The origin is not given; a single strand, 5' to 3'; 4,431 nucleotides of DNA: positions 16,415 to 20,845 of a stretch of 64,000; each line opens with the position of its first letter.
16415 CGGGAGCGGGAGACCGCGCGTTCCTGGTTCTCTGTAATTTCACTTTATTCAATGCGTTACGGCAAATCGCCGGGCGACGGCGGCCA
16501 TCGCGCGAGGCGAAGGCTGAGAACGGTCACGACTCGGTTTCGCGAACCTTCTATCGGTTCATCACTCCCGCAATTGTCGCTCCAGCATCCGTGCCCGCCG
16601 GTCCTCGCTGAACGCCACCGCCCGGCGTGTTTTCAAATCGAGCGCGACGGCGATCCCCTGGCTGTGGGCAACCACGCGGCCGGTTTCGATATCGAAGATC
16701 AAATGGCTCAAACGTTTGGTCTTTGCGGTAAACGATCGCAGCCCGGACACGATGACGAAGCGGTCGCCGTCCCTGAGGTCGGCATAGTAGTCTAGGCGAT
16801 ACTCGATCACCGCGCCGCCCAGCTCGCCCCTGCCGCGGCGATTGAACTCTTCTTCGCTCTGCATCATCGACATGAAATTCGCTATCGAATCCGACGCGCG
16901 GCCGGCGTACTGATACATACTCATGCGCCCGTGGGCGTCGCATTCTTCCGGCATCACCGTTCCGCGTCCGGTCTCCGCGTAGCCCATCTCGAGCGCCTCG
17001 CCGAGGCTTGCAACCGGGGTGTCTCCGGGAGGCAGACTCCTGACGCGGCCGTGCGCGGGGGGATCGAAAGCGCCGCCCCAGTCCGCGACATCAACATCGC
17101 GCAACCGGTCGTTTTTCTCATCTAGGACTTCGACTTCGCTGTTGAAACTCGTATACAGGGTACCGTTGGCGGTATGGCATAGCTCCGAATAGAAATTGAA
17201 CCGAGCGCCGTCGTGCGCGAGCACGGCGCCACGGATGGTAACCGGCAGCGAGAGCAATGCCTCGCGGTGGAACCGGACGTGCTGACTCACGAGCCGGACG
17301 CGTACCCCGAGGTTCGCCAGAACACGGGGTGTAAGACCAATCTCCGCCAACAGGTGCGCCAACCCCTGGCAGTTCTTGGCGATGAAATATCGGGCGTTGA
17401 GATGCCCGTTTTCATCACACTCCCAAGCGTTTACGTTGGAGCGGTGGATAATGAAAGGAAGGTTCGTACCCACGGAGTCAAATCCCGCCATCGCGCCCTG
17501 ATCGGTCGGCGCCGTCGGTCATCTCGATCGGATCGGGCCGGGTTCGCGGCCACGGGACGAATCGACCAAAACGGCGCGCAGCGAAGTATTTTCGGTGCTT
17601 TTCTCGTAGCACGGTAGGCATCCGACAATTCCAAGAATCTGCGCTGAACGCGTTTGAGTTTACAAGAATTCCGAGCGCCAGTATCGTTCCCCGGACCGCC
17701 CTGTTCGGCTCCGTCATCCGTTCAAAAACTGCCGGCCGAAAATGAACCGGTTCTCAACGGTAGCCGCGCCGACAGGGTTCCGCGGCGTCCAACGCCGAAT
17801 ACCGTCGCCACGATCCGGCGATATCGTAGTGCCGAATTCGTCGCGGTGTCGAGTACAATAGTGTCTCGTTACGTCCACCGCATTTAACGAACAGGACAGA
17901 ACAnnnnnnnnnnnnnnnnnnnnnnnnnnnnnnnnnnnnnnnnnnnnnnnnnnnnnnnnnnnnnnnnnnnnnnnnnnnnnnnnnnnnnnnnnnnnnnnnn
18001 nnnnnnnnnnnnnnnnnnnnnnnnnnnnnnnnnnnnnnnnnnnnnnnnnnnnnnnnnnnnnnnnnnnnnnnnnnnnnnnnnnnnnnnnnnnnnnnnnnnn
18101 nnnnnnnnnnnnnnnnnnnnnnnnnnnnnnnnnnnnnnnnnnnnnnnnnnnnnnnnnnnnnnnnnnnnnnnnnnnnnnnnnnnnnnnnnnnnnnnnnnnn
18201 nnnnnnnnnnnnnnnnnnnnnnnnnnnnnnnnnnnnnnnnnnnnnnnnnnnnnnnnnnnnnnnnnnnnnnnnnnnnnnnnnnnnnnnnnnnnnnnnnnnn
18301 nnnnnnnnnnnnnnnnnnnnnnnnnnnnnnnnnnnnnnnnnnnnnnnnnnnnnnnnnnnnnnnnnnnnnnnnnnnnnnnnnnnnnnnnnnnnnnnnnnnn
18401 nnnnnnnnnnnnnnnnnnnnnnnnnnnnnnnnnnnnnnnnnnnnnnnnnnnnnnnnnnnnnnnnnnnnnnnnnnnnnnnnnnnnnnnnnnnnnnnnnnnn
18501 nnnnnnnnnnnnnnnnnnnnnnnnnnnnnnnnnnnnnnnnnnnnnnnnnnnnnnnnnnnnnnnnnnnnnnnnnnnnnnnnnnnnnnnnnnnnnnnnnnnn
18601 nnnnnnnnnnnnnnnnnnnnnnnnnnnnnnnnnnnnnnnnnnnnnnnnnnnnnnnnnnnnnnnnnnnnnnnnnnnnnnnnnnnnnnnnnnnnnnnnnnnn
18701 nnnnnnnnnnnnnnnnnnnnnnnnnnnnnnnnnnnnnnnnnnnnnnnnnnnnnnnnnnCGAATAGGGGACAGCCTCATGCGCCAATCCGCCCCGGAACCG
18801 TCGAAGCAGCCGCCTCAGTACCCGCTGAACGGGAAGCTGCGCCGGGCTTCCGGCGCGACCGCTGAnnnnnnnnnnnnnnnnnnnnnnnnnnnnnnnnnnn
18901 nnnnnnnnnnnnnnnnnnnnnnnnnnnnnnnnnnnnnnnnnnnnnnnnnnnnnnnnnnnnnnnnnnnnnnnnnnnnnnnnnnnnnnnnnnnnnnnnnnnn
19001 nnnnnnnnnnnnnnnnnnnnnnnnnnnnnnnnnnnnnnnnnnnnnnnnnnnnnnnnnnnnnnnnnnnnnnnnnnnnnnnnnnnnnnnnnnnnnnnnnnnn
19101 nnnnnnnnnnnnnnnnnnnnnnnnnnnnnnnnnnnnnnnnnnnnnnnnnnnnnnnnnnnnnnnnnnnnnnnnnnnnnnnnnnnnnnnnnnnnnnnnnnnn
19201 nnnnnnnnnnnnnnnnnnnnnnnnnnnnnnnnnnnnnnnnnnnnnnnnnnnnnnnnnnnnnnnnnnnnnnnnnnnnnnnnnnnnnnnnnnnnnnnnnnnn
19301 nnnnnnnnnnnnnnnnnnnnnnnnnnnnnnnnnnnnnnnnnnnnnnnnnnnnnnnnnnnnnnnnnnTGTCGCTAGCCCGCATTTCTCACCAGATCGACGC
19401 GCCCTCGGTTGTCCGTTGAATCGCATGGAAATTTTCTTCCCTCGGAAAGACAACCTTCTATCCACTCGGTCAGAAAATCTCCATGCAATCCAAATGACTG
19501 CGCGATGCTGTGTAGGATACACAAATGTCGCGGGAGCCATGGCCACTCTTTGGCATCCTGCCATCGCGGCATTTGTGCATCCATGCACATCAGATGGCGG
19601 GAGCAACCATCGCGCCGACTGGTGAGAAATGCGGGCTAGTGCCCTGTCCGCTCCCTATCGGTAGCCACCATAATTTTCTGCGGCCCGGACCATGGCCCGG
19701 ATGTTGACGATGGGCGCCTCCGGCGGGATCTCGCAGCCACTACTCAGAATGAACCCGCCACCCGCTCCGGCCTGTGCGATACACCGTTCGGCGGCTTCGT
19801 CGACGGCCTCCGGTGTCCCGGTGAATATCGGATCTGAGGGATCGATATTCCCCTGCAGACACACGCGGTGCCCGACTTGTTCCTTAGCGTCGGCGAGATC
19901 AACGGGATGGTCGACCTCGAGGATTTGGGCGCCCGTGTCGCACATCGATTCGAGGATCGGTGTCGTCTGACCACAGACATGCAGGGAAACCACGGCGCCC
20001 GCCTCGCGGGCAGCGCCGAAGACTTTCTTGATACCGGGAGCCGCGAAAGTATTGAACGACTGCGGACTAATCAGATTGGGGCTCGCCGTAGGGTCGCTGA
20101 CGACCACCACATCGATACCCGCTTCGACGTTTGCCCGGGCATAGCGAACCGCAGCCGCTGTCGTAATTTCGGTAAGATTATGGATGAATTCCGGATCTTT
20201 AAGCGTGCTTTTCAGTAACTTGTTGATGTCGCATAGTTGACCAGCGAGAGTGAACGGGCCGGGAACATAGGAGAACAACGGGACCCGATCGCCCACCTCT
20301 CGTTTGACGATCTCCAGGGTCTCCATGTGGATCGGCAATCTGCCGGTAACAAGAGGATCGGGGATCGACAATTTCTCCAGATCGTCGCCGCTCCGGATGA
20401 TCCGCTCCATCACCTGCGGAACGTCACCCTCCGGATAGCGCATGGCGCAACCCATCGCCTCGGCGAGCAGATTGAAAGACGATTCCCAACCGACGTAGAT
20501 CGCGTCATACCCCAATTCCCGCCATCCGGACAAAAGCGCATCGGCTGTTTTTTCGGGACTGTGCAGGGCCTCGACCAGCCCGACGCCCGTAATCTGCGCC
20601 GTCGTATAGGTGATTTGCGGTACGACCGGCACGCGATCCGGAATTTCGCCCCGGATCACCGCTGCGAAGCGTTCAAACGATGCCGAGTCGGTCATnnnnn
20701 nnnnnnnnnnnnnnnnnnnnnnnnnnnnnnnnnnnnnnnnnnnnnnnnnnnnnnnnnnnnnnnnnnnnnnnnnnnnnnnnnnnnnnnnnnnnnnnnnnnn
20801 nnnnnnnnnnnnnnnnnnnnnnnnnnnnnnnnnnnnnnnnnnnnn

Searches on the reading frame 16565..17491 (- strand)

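Call 14: search_protein_families(library=pfam, proteins=[window:16565-17491:-], max_evalue=0.0001)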
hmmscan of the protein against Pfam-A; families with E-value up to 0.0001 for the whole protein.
window:16565-17491:- (309 aa): 1 family
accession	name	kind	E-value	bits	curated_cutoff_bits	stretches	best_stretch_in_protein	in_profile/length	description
PF13279.12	4HBT_2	-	5.3e-24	85.4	25.5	2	20-127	1-108/122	Thioesterase-like superfamily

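Call 61: search_protein_families(library=ncbifam, proteins=[window:16565-17491:-], max_evalue=0.00001)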
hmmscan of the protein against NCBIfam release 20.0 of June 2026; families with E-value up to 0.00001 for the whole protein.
window:16565-17491:- (309 aa): 1 family
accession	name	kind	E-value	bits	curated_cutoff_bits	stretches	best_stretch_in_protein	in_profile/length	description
NF005716.0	PRK07531.1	equivalog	1.8e-11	43.5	592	0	8-113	340-443/495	carnitine 3-dehydrogenase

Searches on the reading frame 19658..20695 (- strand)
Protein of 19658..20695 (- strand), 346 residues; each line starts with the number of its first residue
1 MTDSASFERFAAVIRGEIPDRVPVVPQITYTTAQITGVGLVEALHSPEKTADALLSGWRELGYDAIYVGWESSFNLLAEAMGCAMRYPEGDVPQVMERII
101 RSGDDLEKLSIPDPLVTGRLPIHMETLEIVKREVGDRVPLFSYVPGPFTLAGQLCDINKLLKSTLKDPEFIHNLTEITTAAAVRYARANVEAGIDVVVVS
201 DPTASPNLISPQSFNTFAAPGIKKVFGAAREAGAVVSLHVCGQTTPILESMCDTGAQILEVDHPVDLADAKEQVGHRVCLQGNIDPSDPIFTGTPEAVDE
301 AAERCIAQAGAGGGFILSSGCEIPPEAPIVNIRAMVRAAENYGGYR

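Call 14: search_protein_families(library=pfam, proteins=[window:19658-20695:-], max_evalue=0.0001)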
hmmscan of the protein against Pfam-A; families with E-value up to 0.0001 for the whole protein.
window:19658-20695:- (346 aa): 1 family
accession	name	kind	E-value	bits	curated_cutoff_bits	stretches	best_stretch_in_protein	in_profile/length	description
PF01208.23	URO-D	-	4.1e-85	286.3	23.9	1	8-342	4-346/346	Uroporphyrinogen decarboxylase (URO-D)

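Call 43: search_protein_families(library=ncbifam, proteins=[window:19658-20695:-], max_evalue=0.00001)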
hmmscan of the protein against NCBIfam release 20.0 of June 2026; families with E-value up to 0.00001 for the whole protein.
window:19658-20695:- (346 aa): 5 families
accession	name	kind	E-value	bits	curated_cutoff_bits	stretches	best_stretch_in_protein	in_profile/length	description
TIGR01463.1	mtaA_cmuA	subfamily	1.5e-68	231.6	235.4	1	10-342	10-338/340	MtaA/CmuA family methyltransferase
NF004889.0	PRK06252.1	subfamily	3e-67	227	244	1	5-342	5-336/340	methylcobalamin:coenzyme M methyltransferase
NF040654.1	MtaA_Meth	equivalog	2.2e-64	217.6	400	1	8-342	5-335/337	methylcobamide:CoM methyltransferase MtaA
NF041608.1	methylcob_mtaseMtbA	equivalog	4.5e-52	177.2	600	1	3-342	3-337/339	methylcobamide:CoM methyltransferase MtbA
TIGR01464.1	hemE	equivalog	3.3e-33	115.1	302.95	1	39-339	38-336/338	uroporphyrinogen decarboxylase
